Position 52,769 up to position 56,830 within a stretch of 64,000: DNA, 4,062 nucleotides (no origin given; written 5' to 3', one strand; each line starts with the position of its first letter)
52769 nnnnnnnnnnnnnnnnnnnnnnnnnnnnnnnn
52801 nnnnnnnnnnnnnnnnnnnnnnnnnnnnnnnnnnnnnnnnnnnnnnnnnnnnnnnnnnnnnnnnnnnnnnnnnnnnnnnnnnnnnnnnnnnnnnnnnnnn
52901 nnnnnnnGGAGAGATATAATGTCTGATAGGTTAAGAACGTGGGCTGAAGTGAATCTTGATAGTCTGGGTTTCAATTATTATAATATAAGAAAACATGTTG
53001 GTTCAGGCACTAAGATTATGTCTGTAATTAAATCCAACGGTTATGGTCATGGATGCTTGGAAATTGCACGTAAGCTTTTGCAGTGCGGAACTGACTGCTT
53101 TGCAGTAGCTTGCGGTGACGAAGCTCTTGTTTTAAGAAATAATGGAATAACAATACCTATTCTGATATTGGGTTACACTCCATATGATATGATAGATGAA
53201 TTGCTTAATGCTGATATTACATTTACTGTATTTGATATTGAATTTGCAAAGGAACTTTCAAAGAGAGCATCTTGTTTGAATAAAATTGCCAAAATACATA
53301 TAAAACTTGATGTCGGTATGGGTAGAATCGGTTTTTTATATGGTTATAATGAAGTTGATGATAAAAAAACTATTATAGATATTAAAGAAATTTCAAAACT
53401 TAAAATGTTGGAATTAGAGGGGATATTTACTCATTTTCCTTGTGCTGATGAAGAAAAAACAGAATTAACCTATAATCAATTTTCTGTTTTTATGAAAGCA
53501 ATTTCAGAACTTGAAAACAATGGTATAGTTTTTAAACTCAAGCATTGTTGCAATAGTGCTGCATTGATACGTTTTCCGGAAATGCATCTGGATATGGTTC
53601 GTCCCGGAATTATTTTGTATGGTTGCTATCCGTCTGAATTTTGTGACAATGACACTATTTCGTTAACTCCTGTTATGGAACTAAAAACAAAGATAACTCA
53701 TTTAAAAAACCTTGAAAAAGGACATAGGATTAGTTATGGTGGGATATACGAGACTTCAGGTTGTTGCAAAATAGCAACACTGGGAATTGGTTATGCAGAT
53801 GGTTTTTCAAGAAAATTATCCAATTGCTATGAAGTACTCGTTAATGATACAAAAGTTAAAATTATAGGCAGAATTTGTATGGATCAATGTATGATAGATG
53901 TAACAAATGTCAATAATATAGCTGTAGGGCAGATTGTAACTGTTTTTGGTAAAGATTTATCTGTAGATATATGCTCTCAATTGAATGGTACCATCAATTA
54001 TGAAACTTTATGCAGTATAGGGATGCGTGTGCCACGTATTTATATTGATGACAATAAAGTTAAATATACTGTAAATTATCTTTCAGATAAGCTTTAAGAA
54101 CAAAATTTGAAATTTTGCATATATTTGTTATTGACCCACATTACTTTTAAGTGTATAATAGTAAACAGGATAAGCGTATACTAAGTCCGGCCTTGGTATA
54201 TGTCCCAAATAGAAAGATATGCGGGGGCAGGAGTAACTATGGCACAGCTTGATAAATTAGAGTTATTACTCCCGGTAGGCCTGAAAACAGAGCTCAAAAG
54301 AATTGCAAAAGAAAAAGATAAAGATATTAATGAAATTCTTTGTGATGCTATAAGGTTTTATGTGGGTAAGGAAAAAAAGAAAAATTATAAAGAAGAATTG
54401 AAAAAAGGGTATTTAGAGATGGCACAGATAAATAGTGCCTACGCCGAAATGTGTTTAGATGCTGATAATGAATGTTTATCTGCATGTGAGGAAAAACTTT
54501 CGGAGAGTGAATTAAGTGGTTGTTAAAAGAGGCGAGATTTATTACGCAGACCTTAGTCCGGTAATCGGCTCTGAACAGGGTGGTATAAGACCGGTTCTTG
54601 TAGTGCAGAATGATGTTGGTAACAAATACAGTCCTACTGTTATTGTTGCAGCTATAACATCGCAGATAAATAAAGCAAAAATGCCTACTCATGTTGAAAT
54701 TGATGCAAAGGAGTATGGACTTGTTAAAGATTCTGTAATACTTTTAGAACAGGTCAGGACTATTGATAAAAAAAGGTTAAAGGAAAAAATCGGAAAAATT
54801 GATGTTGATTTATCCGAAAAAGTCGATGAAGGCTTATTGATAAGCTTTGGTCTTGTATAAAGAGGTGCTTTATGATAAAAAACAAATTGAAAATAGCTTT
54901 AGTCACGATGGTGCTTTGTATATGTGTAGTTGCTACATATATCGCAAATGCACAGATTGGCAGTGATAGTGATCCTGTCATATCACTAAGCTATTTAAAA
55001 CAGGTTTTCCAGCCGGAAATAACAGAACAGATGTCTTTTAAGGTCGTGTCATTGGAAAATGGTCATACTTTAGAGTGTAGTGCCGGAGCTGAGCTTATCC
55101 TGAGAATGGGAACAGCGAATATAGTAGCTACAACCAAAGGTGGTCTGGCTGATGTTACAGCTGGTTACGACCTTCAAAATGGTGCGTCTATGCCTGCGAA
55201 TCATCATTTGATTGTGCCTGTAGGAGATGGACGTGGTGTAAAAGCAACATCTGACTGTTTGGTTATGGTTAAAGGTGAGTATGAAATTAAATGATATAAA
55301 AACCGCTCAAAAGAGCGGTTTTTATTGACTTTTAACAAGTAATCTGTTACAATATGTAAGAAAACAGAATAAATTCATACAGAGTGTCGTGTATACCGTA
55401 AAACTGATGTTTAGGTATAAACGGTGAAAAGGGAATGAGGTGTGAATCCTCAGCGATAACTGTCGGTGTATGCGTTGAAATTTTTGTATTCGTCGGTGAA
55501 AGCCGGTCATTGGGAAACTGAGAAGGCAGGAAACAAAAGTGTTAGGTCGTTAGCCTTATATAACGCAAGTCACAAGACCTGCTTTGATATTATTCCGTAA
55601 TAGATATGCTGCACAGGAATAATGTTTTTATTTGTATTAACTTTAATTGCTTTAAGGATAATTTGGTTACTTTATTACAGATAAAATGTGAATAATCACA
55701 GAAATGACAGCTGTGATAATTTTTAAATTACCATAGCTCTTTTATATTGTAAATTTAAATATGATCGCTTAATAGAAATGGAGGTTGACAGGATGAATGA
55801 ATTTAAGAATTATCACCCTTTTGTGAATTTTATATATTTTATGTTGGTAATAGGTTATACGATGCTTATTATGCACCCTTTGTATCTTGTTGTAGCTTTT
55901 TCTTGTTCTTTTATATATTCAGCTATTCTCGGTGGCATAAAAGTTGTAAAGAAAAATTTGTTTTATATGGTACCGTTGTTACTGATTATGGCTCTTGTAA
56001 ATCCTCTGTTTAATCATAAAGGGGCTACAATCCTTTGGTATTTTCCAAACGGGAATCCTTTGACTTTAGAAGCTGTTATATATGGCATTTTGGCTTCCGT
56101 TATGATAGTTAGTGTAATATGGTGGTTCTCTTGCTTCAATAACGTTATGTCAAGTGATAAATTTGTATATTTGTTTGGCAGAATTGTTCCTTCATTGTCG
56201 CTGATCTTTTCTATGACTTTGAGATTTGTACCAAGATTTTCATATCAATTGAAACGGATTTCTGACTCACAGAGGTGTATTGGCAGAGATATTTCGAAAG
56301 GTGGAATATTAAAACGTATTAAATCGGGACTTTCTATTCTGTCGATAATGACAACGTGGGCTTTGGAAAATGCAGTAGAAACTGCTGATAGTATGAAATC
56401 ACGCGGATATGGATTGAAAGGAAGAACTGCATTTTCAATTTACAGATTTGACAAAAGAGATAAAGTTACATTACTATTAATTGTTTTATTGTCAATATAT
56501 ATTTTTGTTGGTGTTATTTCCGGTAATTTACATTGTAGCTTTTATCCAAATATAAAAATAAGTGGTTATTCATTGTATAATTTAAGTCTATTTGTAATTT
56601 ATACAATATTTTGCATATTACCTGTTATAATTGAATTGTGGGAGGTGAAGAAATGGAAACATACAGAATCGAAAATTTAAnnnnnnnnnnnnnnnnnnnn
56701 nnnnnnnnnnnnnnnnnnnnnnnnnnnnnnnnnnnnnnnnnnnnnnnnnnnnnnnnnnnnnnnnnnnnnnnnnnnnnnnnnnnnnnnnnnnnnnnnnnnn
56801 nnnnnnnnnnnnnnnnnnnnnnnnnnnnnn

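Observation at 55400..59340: Cobalamin riboswitch controlling an ECF transporter whose duplicated ATPase is fused to an S-component-like domain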

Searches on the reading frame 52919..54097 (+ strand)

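Call 87: search_protein_families(library=pfam, proteins=[window:52919-54097:+], max_evalue=0.00001)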
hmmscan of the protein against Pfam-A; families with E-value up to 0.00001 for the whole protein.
window:52919-54097:+ (392 aa): 2 families
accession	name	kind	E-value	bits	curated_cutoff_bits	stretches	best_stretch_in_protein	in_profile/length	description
PF01168.26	Ala_racemase_N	-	4.2e-64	216.7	24.1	1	11-238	1-220/220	Alanine racemase, N-terminal domain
PF00842.27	Ala_racemase_C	-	3.4e-43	146.7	25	1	252-375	1-127/127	Alanine racemase, C-terminal domain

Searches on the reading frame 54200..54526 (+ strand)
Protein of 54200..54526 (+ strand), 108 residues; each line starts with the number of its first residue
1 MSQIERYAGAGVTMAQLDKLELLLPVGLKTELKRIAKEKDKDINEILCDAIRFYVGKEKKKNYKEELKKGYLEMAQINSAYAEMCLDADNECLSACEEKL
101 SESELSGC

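Call 29: search_protein_families(library=pfam, proteins=[window:54200-54526:+], max_evalue=0.1)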
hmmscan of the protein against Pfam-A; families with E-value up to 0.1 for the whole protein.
window:54200-54526:+ (108 aa): 1 family
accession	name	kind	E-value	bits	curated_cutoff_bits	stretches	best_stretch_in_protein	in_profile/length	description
PF23100.1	DUF2096_N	-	0.099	13.5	26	0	29-102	12-88/96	DUF2096 N-terminal four-helical bundle domain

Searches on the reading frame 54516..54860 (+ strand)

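Call 29: search_protein_families(library=pfam, proteins=[window:54516-54860:+], max_evalue=0.1)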
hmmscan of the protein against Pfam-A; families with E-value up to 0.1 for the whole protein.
window:54516-54860:+ (114 aa): 2 families
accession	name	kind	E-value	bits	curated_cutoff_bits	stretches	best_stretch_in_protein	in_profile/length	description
PF02452.23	PemK_toxin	-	2.8e-38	130.9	23.1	1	4-110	1-108/109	PemK-like, MazF-like toxin of type II toxin-antitoxin system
PF10358.15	NT-C2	-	0.033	14.3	25.2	1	55-104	59-106/143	N-terminal C2 in EEIG1 and EHBP1 proteins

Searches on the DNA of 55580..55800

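Call 67: search_rna_families(source=window, start=55580, end=55800, threshold=evalue, max_evalue=10)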
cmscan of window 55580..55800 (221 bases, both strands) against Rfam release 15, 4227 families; matches with E-value up to 10: 6.
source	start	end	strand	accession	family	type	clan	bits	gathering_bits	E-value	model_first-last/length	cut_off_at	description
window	55710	55770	+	RF00270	SNORD61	Gene; snRNA; snoRNA; CD-box;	CL00067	15.3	43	9.7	1-72/72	no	Small nucleolar RNA SNORD61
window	55705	55742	+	RF01192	SNORD11B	Gene; snRNA; snoRNA; CD-box;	CL00103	15.2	50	5.5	1-87/87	no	Small nucleolar RNA SNORD11B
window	55713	55775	+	RF00739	MIR476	Gene; miRNA;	-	14.8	80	5.2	1-92/92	no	MIR476 microRNA precursor family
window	55603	55714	-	RF02550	RnaG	Gene; sRNA;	-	14.5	153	5.8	1-120/120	no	RnaG sRNA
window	55691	55757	-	RF02625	WsnRNA46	Gene; sRNA;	-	14.4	65.3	4.1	1-151/151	no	Wolbachia sRNA 46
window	55709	55738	+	RF00654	mir-216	Gene; miRNA;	CL00094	14.2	53.5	5.1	1-77/77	no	mir-216 microRNA precursor family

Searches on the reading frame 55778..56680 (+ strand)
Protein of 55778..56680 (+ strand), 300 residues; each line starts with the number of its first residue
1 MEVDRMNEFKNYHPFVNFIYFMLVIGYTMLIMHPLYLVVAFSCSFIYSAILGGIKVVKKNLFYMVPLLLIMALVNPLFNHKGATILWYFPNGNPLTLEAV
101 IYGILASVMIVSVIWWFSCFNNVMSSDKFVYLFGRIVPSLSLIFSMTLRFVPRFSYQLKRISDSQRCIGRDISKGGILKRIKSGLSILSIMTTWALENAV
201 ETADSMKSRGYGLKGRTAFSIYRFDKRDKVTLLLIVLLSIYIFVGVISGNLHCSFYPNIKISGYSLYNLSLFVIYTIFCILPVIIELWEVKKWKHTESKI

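Call 3: search_protein_families(library=pfam, proteins=[window:55778-56680:+], max_evalue=1)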
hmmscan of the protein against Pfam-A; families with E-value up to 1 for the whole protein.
window:55778-56680:+ (300 aa): 2 families
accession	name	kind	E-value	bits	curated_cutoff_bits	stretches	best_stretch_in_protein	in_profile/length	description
PF02361.21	CbiQ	-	2.4e-08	34.3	25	1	27-214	20-211/216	Cobalt transport protein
PF06198.16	DUF999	-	0.85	10.1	25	1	250-292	68-109/143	Protein of unknown function (DUF999)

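Call 4: search_protein_families(library=ncbifam, proteins=[window:55778-56680:+], max_evalue=1)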
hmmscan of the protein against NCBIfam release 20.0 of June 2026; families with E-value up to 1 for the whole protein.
window:55778-56680:+ (300 aa): 0 families
